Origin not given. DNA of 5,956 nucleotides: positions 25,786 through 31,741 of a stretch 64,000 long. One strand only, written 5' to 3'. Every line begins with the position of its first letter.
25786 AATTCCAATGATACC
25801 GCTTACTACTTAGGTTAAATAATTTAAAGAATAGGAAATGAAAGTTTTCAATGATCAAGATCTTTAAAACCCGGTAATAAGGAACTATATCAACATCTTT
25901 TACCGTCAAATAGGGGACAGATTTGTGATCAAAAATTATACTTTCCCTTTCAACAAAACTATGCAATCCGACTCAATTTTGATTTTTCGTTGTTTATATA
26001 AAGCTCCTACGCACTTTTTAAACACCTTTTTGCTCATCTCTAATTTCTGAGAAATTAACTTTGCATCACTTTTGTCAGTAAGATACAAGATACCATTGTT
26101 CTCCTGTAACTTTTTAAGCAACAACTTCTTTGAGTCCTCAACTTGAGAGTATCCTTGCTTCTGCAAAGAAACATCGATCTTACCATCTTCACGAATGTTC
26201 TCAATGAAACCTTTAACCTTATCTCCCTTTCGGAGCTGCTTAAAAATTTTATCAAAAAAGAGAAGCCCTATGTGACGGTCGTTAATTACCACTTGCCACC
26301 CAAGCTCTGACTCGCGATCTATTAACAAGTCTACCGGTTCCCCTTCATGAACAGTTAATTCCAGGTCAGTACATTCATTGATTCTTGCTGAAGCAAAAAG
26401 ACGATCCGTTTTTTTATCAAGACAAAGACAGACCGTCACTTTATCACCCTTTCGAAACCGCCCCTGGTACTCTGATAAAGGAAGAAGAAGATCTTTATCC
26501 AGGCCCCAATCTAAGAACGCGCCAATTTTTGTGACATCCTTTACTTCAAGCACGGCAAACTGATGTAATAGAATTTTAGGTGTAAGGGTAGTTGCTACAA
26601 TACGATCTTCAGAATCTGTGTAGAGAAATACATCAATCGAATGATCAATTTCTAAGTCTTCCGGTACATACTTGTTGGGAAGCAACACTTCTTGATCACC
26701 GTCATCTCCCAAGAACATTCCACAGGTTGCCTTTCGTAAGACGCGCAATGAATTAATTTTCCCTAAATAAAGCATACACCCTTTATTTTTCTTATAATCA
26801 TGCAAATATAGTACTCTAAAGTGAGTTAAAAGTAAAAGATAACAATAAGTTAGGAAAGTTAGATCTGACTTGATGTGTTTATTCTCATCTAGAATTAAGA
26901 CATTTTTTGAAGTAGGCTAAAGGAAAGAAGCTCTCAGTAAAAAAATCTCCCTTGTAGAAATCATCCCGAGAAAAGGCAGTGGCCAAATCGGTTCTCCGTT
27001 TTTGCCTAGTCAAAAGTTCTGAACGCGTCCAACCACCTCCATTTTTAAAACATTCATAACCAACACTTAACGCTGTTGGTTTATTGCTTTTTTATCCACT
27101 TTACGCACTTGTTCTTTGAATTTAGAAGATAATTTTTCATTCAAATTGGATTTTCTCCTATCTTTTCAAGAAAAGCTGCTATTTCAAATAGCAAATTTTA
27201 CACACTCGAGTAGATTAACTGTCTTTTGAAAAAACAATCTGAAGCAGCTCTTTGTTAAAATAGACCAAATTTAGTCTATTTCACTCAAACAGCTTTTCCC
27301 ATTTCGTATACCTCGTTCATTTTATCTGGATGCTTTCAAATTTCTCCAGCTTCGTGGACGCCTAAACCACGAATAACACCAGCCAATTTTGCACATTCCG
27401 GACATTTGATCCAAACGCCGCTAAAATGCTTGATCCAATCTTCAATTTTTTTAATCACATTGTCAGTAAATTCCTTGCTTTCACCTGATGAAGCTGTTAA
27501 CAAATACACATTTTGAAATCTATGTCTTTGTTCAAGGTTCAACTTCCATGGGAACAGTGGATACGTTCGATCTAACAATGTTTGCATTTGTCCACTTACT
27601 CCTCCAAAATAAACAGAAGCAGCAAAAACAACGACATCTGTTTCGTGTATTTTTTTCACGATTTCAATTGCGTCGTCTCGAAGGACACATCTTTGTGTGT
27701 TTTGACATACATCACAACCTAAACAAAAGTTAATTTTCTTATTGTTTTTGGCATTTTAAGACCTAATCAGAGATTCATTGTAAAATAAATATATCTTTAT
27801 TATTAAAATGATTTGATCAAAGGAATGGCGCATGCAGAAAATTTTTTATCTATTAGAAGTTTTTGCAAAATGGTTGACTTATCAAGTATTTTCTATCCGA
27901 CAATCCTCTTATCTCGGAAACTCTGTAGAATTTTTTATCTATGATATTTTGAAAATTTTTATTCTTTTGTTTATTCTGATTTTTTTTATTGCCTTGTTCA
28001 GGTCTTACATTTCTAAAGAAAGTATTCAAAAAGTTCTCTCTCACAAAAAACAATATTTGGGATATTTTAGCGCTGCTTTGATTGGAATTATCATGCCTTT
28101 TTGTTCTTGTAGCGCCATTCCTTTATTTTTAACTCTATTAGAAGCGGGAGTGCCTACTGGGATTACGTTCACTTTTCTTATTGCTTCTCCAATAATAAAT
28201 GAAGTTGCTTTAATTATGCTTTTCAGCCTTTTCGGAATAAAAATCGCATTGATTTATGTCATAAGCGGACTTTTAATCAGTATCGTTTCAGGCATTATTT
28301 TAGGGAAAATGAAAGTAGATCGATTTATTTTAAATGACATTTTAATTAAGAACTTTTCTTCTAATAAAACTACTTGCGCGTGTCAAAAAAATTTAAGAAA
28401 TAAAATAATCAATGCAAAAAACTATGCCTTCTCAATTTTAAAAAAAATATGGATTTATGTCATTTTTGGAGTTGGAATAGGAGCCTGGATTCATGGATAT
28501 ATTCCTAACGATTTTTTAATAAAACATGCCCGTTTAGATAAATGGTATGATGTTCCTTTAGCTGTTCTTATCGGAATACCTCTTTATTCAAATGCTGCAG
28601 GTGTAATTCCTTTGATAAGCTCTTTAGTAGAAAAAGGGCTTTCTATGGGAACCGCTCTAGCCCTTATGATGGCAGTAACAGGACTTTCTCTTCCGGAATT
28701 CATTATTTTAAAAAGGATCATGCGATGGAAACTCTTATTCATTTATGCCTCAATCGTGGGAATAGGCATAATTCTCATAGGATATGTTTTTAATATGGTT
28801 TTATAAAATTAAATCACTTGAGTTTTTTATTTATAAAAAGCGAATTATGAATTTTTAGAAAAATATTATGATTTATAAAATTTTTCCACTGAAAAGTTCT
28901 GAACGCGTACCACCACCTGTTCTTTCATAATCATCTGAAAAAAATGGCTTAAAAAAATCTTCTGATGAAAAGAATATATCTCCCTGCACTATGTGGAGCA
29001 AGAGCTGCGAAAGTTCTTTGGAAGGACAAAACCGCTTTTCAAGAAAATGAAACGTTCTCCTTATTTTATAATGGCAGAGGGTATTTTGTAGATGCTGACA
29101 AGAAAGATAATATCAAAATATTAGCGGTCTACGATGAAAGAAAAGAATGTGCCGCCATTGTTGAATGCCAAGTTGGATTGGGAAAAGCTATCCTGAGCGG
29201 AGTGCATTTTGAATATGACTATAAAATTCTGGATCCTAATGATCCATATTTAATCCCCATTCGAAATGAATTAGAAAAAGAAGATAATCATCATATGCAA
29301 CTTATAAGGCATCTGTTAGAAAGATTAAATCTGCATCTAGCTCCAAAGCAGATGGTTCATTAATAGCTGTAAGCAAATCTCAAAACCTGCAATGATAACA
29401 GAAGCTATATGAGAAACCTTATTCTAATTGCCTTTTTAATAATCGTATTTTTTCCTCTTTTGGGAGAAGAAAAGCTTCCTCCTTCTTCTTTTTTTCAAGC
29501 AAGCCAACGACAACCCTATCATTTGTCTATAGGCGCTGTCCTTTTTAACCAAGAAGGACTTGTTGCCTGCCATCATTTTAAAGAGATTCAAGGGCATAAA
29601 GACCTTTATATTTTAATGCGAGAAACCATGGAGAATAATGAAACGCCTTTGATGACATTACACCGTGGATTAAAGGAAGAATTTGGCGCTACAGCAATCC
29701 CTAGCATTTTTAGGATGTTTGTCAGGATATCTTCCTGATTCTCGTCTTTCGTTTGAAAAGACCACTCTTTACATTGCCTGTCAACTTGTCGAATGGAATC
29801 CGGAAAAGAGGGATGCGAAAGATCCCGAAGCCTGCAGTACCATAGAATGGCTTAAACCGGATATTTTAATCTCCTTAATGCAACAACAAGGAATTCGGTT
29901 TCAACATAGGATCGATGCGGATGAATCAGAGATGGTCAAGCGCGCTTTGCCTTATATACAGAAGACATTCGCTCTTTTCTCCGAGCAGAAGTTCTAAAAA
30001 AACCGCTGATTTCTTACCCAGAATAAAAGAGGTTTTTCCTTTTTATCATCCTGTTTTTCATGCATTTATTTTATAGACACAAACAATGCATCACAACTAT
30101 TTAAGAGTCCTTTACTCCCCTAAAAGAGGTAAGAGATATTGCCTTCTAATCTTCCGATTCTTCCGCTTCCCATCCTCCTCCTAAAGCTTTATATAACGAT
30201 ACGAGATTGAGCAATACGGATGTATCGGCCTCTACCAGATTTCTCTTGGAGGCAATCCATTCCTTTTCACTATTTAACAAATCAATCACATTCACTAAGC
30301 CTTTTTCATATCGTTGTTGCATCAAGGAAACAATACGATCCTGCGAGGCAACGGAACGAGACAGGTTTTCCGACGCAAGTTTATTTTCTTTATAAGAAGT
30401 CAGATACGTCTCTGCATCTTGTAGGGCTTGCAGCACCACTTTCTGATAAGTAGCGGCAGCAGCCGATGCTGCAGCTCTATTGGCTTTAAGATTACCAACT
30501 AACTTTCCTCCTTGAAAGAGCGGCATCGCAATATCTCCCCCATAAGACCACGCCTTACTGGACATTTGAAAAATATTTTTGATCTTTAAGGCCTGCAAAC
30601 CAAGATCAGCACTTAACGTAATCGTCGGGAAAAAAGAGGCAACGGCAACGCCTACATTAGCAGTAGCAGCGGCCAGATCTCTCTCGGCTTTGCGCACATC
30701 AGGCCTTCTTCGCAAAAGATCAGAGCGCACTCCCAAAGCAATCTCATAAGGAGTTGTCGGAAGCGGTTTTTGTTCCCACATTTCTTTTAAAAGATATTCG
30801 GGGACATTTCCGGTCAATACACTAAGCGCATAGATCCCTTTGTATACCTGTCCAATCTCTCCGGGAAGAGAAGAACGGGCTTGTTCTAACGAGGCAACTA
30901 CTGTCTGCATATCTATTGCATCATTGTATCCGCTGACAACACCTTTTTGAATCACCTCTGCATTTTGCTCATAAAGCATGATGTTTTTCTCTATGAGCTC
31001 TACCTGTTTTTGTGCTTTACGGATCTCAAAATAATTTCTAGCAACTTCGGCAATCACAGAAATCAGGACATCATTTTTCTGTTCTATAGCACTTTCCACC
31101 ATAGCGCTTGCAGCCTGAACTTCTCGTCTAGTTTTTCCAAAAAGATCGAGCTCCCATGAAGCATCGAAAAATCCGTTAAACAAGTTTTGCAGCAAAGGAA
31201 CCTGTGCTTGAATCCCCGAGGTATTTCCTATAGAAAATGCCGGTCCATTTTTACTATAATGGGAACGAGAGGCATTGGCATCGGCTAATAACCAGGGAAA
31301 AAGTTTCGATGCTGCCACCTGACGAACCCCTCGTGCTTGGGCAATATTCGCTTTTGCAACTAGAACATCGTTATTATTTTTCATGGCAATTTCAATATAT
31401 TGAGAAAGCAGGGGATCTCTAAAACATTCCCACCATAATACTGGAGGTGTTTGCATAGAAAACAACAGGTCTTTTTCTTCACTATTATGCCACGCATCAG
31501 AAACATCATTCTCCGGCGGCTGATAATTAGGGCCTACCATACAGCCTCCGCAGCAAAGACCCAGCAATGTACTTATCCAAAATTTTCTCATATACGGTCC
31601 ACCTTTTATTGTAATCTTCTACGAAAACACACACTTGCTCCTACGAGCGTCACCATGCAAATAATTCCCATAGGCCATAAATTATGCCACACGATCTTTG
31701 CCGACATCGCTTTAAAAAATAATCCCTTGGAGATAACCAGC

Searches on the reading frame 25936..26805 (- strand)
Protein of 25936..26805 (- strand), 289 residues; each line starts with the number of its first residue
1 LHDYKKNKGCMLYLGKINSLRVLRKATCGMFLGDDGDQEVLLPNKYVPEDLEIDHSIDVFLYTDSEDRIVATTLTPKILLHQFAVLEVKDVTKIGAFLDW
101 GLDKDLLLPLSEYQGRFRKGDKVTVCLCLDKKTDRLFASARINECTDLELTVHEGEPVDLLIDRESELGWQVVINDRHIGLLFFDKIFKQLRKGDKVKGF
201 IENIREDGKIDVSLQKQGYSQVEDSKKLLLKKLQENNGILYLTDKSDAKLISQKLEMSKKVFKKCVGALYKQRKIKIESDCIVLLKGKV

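Call 54: search_protein_families(library=pfam, proteins=[window:25936-26805:-], max_evalue=0.001)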
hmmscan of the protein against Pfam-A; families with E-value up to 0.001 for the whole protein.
window:25936-26805:- (289 aa): 2 families
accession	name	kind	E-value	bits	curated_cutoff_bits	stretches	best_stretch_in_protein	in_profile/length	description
PF13509.12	S1_2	-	8.7e-34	115.9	21.8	2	14-73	1-60/61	S1 domain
PF17783.7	CvfB_WH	-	1.7e-20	73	22.9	1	229-284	3-58/58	CvfB-like winged helix domain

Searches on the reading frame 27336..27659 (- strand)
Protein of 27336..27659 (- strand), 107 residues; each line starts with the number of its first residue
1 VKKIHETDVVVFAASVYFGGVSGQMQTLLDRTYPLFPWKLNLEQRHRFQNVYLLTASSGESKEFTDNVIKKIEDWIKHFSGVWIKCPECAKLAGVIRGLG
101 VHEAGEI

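Call 66: search_protein_families(library=ncbifam, proteins=[window:27336-27659:-], max_evalue=0.5)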
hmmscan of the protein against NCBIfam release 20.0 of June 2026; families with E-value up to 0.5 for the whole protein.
window:27336-27659:- (107 aa): 3 families
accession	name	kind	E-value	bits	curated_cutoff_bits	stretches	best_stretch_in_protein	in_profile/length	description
NF002999.0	PRK03767.1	equivalog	0.00079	19.3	141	1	2-36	65-99/200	NAD(P)H:quinone oxidoreductase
TIGR01755.1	flav_wrbA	equivalog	0.0071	16.3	132.5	1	3-35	65-97/197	NAD(P)H:quinone oxidoreductase type IV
TIGR03567.1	FMN_reduc_SsuE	equivalog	0.019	14.9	164.05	1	2-30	61-89/171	NADPH-dependent FMN reductase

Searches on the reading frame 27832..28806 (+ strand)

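Call 54: search_protein_families(library=pfam, proteins=[window:27832-28806:+], max_evalue=0.001)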
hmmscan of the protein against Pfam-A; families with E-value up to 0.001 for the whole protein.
window:27832-28806:+ (324 aa): 1 family
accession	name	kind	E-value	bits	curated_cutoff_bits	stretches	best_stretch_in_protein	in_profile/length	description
PF03773.19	ArsP_1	-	3.3e-71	240.3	32.3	1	29-321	3-293/294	Predicted permease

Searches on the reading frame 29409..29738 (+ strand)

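Call 66: search_protein_families(library=ncbifam, proteins=[window:29409-29738:+], max_evalue=0.5)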
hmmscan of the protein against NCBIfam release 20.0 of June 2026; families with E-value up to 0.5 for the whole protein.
window:29409-29738:+ (109 aa): 2 families
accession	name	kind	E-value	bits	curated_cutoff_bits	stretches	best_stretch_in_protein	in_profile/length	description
NF001938.0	PRK00714.1-5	equivalog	0.002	17.5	116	1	32-98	7-78/172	RNA pyrophosphohydrolase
NF001937.0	PRK00714.1-4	equivalog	0.054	13.1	139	1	35-94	5-60/161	RNA pyrophosphohydrolase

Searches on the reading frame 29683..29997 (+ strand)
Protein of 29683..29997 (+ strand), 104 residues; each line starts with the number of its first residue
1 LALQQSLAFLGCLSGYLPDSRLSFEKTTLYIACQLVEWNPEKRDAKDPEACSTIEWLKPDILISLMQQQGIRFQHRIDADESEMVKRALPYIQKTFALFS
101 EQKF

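Call 66: search_protein_families(library=ncbifam, proteins=[window:29683-29997:+], max_evalue=0.5)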
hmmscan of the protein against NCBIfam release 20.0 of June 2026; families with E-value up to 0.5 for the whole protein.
window:29683-29997:+ (104 aa): 1 family
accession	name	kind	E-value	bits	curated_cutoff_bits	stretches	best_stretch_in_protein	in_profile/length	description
NF007876.0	PRK10580.1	equivalog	0.3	9.9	736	1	7-46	412-451/457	proline-specific permease ProY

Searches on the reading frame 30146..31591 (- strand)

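Call 54: search_protein_families(library=pfam, proteins=[window:30146-31591:-], max_evalue=0.001)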
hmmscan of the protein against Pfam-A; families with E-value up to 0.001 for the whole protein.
window:30146-31591:- (481 aa): 1 family
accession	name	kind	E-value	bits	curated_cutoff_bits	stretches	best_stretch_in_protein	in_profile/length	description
PF02321.23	OEP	-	1.7e-41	142.5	22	2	292-471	8-187/187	Outer membrane efflux protein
